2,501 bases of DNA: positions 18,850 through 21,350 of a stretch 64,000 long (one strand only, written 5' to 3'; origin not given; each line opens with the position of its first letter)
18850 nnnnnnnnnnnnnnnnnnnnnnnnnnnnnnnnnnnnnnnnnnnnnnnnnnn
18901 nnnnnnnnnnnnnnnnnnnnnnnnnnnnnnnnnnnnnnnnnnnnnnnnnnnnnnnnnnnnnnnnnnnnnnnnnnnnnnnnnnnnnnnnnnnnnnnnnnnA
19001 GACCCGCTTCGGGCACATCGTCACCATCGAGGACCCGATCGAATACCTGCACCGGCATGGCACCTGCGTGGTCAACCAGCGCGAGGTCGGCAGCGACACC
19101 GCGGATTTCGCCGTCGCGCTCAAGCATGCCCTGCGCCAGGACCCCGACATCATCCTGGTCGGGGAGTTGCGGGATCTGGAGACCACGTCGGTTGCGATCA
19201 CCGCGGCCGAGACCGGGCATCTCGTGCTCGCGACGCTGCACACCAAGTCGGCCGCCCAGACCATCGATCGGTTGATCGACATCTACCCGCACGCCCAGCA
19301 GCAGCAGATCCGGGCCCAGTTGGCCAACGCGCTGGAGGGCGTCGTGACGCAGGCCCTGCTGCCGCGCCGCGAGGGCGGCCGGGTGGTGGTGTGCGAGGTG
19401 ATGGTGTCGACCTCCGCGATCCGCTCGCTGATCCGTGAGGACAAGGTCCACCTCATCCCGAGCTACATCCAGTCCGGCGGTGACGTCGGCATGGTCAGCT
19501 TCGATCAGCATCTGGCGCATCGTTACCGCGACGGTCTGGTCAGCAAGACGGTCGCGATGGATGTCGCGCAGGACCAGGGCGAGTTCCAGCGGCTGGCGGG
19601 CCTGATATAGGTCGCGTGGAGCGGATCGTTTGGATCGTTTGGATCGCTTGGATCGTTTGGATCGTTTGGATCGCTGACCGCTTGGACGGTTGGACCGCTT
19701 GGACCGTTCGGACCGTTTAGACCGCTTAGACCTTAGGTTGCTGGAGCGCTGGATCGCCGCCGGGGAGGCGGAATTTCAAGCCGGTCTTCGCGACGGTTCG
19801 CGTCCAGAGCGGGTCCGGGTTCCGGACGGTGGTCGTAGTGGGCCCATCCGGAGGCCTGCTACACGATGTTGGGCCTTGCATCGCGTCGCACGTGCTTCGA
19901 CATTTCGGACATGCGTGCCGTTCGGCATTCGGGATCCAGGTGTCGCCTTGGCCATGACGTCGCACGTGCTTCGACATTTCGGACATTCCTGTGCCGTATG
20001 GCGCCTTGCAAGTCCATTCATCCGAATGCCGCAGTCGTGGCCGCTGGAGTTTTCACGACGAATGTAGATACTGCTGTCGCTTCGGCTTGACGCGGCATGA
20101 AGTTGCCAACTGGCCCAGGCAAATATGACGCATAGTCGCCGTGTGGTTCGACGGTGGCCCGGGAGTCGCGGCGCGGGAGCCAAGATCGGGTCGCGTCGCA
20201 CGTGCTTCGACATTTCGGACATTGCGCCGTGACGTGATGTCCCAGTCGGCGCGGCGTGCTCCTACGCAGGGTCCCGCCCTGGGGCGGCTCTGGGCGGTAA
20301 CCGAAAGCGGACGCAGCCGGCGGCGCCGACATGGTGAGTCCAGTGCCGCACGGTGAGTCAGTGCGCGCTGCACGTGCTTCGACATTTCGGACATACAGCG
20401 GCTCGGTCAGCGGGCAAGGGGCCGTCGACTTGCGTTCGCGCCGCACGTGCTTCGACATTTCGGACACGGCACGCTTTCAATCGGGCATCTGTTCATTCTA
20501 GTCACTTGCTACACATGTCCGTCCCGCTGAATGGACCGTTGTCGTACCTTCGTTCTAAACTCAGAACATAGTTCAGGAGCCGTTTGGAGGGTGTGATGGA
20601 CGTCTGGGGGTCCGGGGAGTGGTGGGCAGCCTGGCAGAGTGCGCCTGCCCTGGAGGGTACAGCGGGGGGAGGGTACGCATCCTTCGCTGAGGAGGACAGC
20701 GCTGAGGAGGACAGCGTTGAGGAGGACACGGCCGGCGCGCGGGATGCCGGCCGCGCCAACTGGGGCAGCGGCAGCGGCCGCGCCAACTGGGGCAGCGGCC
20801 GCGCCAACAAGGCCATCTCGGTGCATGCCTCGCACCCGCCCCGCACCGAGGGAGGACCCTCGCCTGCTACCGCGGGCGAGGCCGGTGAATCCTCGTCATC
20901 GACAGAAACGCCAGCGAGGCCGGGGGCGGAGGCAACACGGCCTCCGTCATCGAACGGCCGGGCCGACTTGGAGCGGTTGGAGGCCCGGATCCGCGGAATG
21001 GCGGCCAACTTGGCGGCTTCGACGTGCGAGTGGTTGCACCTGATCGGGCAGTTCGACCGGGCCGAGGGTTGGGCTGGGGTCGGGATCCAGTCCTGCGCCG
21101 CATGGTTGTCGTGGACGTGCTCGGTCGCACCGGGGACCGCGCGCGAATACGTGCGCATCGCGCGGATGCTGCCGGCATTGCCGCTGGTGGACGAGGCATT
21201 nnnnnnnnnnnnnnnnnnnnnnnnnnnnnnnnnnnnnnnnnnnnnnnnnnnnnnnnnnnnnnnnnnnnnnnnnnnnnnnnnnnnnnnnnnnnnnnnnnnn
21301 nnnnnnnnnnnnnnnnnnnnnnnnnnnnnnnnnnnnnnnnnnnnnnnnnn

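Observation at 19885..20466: Five dispersed direct copies of a 24-28-nt element upstream of the HNH-imuB-dnaE2 genes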

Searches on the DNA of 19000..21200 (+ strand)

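Call 5: search_rna_families(source=window, start=19000, end=21200, threshold=evalue, max_evalue=10)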
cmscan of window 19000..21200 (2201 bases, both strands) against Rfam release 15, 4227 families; matches with E-value up to 10: 2.
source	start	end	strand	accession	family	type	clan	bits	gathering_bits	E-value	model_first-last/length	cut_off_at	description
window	20853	20958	+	RF02832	Scr5676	Gene; sRNA;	-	17.5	56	2.9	1-130/130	no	Streptomyces RNA 5676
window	20925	20946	-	RF01330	CRISPR-DR16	Gene; CRISPR;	-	15.3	35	7.4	6-27/37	no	CRISPR RNA direct repeat element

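Call 61: search_dna_similar(query=window:19883-19915:+, collection=phages, mode=distant, max_evalue=10, max_rows=15)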
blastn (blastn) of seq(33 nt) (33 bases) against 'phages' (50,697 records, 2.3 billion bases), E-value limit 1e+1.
Records with a match: 3; places in all: 3; records where one place covers at least 80% of the query: 0.
Best place of each record, by identity: 95-99% 2; 90-95% 1.
By first word of the organism name: Christensenellales 1; Burkholderia 1; Pseudomonas 1.
By host as written in the record: Christensenellales 1; Burkholderia 1; Pseudomonas aeruginosa 1.
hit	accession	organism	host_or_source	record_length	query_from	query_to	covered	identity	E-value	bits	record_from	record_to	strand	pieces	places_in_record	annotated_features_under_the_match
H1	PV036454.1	Christensenellales phage IMGVR 15666929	Christensenellales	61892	10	31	67%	90.9%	4e+0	32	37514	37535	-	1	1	major tail protein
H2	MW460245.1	Burkholderia phage BCSR5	Burkholderia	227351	5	24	61%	95.0%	4e+0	33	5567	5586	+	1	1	hypothetical protein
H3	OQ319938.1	Pseudomonas phage 20Sep420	Pseudomonas aeruginosa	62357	9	28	61%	95.0%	4e+0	33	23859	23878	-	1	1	hypothetical protein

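Call 62: search_dna_similar(query=window:19883-19915:+, collection=plasmids, mode=distant, max_evalue=10, max_rows=15)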
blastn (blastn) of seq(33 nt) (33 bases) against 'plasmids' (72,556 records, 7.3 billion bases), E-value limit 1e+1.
Records with a match: 2; places in all: 2; records where one place covers at least 80% of the query: 1.
Best place of each record, by identity: 90-95% 1; 80-90% 1.
By first word of the organism name: Sphingobium 1; Methylocystis 1.
By predicted mobility (MOB-suite, as given by PLSDB): non-mobilizable 2.
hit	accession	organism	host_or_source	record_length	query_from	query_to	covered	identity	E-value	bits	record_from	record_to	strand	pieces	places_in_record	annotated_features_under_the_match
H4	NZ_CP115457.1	Sphingobium yanoikuyae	cell culture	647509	1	31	94%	87.5%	3e+0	34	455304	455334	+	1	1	SDR family NAD(P)-dependent oxidoreductase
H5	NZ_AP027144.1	Methylocystis iwaonis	-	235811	1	26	79%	92.3%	9e-1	36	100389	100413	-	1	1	amino acid adenylation domain-containing protein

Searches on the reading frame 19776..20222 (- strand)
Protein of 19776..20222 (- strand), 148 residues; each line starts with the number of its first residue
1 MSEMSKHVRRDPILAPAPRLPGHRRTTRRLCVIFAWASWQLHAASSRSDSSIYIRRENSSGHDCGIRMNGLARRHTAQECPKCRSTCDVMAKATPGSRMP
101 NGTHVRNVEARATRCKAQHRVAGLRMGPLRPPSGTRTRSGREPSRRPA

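Call 101: find_homologous_proteins(query=window:19776-20222:-, max_evalue=10)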
Query window:19776-20222:-: 37 candidates shared short words with the query, none scored E <= 10.
